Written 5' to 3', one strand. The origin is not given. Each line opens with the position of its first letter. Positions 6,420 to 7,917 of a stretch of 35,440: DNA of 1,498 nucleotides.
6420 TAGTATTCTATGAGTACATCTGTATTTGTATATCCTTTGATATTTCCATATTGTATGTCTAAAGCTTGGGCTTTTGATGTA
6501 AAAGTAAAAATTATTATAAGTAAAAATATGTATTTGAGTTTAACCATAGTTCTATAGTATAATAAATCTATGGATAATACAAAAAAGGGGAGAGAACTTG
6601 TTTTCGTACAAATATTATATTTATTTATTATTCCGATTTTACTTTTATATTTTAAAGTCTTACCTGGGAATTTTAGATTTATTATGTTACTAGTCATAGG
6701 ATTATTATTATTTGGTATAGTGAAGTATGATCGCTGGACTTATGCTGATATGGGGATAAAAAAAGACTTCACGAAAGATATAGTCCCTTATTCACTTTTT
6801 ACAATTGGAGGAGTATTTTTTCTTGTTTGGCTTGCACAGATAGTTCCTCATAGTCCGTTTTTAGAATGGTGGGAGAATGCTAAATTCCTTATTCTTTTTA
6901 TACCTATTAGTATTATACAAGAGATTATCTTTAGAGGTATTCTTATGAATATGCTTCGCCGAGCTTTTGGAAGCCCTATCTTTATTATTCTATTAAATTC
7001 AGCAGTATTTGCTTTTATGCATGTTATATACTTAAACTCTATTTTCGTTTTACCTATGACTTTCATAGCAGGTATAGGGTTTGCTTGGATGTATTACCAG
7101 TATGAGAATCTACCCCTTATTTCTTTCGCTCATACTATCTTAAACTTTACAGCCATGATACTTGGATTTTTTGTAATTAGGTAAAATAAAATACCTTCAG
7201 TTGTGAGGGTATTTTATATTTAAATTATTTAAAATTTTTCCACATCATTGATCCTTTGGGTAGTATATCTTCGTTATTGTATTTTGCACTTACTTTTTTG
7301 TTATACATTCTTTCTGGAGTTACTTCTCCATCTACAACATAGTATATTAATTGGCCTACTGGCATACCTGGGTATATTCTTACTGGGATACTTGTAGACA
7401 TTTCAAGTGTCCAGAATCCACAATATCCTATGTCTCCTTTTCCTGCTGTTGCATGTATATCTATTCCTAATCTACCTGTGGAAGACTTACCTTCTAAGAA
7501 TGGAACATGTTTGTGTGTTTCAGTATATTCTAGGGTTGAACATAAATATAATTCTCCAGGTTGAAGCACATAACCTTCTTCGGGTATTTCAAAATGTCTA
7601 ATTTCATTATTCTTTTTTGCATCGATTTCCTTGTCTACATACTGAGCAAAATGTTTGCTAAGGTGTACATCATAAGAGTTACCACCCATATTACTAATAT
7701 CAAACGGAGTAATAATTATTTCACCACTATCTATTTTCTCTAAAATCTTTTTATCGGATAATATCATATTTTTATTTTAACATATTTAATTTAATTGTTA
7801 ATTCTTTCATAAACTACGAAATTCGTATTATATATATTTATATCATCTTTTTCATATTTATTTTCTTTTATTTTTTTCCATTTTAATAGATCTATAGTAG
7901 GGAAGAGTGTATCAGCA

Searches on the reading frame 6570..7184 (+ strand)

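Call 11: search_protein_families(library=pfam, proteins=[window:6570-7184:+])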
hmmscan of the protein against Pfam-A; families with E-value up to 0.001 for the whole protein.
window:6570-7184:+ (204 aa): 1 family
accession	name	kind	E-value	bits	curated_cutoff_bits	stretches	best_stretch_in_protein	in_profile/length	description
PF02517.21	Rce1-like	-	7.6e-15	55.4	22.4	1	101-193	3-92/93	Type II CAAX prenyl endopeptidase Rce1-like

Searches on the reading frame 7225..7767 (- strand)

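Call 11: search_protein_families(library=pfam, proteins=[window:7225-7767:-])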
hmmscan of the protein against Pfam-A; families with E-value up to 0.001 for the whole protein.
window:7225-7767:- (180 aa): 1 family
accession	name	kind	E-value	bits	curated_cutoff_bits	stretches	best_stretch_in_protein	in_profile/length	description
PF22769.1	DCD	-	4.6e-36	124.7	27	1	2-143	1-151/153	dCTP deaminase-like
